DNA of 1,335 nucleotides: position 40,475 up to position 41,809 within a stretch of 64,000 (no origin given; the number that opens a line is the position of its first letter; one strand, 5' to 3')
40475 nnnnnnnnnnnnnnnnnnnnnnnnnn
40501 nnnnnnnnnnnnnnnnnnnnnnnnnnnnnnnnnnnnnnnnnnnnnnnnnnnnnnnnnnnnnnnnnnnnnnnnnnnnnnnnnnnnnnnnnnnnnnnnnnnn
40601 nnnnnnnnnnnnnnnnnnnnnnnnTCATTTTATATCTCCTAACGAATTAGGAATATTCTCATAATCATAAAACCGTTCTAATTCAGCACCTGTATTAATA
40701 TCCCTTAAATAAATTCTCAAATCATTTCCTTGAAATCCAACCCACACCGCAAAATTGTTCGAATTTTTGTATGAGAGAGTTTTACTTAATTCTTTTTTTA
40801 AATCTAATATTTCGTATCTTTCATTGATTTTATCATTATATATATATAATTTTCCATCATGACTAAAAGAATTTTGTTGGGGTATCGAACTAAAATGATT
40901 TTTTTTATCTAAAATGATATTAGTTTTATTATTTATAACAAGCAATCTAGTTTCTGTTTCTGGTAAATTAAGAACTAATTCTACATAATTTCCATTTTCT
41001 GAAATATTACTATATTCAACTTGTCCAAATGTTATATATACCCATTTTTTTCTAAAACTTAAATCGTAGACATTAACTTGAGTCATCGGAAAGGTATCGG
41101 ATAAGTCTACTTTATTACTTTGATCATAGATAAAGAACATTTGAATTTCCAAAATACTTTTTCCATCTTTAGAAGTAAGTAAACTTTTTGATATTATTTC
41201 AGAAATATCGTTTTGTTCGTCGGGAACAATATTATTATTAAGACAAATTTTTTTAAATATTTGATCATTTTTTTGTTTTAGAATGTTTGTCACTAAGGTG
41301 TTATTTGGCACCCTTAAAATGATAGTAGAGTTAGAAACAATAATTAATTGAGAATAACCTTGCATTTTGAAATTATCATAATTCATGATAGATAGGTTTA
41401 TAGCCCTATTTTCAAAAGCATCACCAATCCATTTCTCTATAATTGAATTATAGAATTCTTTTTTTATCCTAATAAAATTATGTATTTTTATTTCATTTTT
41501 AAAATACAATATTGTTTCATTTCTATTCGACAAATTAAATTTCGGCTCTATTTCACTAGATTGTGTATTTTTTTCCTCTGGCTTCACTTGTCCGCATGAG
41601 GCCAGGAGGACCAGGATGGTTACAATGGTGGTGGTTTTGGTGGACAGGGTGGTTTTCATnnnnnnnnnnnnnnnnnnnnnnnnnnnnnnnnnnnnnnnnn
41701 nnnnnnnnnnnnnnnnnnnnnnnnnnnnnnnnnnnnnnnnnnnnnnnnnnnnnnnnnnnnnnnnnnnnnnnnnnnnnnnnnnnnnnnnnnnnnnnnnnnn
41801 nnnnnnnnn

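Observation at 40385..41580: A ~1.2-kb extremely AT-rich island between GC-rich genes, carrying a mosaic lipoprotein gene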

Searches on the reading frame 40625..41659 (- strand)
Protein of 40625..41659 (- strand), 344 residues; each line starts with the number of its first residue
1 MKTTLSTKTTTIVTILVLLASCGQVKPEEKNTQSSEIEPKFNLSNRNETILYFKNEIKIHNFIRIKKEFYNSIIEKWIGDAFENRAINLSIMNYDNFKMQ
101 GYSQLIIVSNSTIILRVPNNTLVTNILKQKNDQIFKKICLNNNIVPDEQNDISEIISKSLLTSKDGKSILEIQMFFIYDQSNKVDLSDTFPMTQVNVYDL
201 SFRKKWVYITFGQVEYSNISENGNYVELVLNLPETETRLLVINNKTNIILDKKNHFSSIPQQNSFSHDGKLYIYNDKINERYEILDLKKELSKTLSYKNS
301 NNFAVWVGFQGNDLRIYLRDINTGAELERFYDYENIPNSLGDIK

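Call 5: search_protein_families(library=pfam, proteins=[window:40625-41659:-], max_evalue=0.1)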
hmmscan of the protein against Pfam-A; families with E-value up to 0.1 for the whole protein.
window:40625-41659:- (344 aa): 1 family
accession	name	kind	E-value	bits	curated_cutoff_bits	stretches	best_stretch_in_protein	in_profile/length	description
PF25749.1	SPO1_gp41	-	0.031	14.9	27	1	124-234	20-128/140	Phage SPO1 gene 41 protein family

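Call 6: search_protein_families(library=ncbifam, proteins=[window:40625-41659:-], max_evalue=0.1)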
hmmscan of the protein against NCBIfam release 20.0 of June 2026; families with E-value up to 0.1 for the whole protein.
window:40625-41659:- (344 aa): 0 families

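Call 7: find_homologous_proteins(query=window:40625-41659:-, max_evalue=0.01)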
Query window:40625-41659:- (344 aa): 1 proteins with E <= 0.01 among 2193 candidates.
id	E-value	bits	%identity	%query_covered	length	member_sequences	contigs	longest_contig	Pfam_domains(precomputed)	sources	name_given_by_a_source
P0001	1.3e-218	743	100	100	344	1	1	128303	-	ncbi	-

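Call 8: find_encoding_contigs(protein=P0001, flank=10000, max_places=3)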
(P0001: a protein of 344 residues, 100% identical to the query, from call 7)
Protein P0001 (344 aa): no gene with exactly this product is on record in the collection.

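Call 17: find_encoding_contigs(protein=P0002, flank=10000, max_places=6)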
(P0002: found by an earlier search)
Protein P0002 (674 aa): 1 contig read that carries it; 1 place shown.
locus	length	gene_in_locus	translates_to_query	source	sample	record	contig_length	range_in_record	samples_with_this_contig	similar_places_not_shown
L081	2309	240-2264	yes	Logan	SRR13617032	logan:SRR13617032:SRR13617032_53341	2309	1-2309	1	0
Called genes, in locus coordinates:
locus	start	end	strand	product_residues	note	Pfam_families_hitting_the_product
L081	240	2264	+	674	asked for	PF01702:TGT, PF05430:Methyltransf_30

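Call 18: find_encoding_contigs(protein=P0003, flank=10000, max_places=6)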
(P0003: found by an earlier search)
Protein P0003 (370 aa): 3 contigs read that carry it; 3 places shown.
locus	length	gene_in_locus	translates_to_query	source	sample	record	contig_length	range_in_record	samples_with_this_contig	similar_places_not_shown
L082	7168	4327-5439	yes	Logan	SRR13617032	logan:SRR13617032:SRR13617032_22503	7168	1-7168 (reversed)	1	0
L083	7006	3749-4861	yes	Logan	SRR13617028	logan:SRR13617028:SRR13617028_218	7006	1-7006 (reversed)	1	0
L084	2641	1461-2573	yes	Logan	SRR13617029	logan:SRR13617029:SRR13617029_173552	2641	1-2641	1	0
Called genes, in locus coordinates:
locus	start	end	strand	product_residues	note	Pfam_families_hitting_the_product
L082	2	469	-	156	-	?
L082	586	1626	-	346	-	PF13513:HEAT_EZ (faint), PF03130:HEAT_PBS (faint), PF02985:HEAT (faint), PF13646:HEAT_2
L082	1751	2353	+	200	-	PF01025:GrpE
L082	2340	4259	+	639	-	PF00012:HSP70, PF06723:MreB_Mbl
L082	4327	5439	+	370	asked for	PF00226:DnaJ, PF01556:DnaJ_C, PF00684:DnaJ_CXXCXGXG, PF15777:Anti-TRAP (faint)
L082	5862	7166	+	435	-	?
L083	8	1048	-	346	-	PF13513:HEAT_EZ (faint), PF03130:HEAT_PBS (faint), PF02985:HEAT (faint), PF13646:HEAT_2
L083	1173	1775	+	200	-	PF01025:GrpE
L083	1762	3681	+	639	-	PF00012:HSP70, PF06723:MreB_Mbl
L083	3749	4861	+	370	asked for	PF00226:DnaJ, PF01556:DnaJ_C, PF00684:DnaJ_CXXCXGXG, PF15777:Anti-TRAP (faint)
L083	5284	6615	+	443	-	PF03739:LptF_LptG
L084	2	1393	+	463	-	?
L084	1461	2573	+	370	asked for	PF00226:DnaJ, PF01556:DnaJ_C, PF00684:DnaJ_CXXCXGXG, PF15777:Anti-TRAP (faint)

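Call 22: search_dna_similar(query=window:40628-41596:-, collection=phages, mode=protein, max_evalue=1, max_rows=10)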
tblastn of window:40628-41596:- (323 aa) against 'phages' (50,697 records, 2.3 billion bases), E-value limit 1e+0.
No match.

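Call 23: search_dna_similar(query=window:40628-41596:-, collection=plasmids, mode=protein, max_evalue=1, max_rows=10)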
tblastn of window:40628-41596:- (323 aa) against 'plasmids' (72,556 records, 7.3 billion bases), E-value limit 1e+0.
No match.

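Call 24: search_protein_representatives(protein=window:40625-41659:-)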
Query: 344 residues. Proteins with E-value up to 0.001 (for the whole library): 2; up to 1e-10: 1; up to 1e-30: 1. The best 2 are listed.
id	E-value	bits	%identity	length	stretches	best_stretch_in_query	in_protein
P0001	4.2e-219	742.7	100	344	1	1-344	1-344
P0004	3.0e-05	40.0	37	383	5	262-326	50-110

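Call 28: predict_structure(protein=window:40628-41596:-)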
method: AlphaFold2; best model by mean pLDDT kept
length: 323 residues; sequences in the alignment: 1
mean_pLDDT: 34.6   pTM: 0.28
mean pLDDT of the five models: 34.6, 31.7, 31.3, 30.8, 29.6
residues with pLDDT >= 90: 0; 70-90: 0; 50-70: 40; < 50: 283
segments of 3 or more residues with pLDDT < 50: 1-249, 253-260, 273-283, 287-289, 316-323
pLDDT, mean of each block of 10 residues (from residue 1): 32 33 30 28 35 40 34 27 29 31 35 35 32 29 27 25 26 25 27 27 30 29 25 24 38 44 56 49 49 54 59 44 29
secondary structure, 60 per line:
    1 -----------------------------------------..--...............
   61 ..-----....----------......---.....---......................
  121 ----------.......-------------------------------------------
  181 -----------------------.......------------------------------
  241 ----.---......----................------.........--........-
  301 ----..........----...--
elements in order: H46-62 E68-71 E82-87 E91-95 H99-120 H131-137 E204-210 E249-254 E259-265 H266-274 E281-289 E292-299 E305-311

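Call 38: search_protein_families(library=pfam, proteins=[P0004, window:40628-41596:-], max_evalue=10)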
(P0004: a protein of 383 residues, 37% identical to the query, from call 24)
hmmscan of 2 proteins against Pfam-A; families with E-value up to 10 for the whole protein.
P0004 (383 aa): 2 families
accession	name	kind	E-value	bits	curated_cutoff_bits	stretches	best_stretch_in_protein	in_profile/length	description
PF16882.10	DUF5079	-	0.0033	17.6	27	1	324-380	94-150/241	Domain of unknown function (DUF5079)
PF21158.3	flgK_1st_1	-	1.7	9.2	24.2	0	24-47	35-58/81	Flagellar hook-associated protein 1, D2-like domain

window:40628-41596:- (323 aa): 2 families
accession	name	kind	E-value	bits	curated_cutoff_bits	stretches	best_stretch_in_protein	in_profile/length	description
PF25749.1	SPO1_gp41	-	0.027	15.1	27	1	103-212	20-127/140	Phage SPO1 gene 41 protein family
PF01214.23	CK_II_beta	-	1.6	9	27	1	139-173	6-40/182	Casein kinase II regulatory subunit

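Call 39: search_solved_structures(query=window:40628-41596:-, max_evalue=10)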
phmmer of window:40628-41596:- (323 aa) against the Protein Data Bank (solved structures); distinct sequences matched with E-value up to 10: 1.
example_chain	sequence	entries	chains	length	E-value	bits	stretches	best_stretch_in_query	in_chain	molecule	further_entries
3oml_A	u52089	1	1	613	0.014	18.2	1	146-255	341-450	Peroxisomal Multifunctional Enzyme Type 2, CG3415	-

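Call 40: search_solved_structures(query=P0004, max_evalue=1)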
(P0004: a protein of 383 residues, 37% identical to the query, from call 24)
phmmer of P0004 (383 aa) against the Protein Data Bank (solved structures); distinct sequences matched with E-value up to 1: 0.

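Call 47: find_related_loci(query=window:40628-41596:-, collection=viral_contigs, flank=5000)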
Query window:40628-41596:- (323 aa) in viral_contigs; peptide patterns used: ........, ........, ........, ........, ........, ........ (x = any residue, [..] = any of these).
9 stretches matched a pattern, but none encodes a relative of the query by tblastn (E <= 1e-3).

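Call 51: search_protein_families(library=phrogs, proteins=[window:40625-41659:-], max_evalue=1)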
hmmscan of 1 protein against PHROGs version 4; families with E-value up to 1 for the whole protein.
window:40625-41659:- (344 aa): 1 family
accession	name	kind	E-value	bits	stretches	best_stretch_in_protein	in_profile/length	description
phrog_24400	-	unknown function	0.1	14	0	200-221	117-138/140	-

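Call 52: search_protein_families(library=padloc, proteins=[window:40625-41659:-], max_evalue=1)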
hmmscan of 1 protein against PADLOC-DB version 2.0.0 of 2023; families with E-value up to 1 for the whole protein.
window:40625-41659:- (344 aa): 0 families
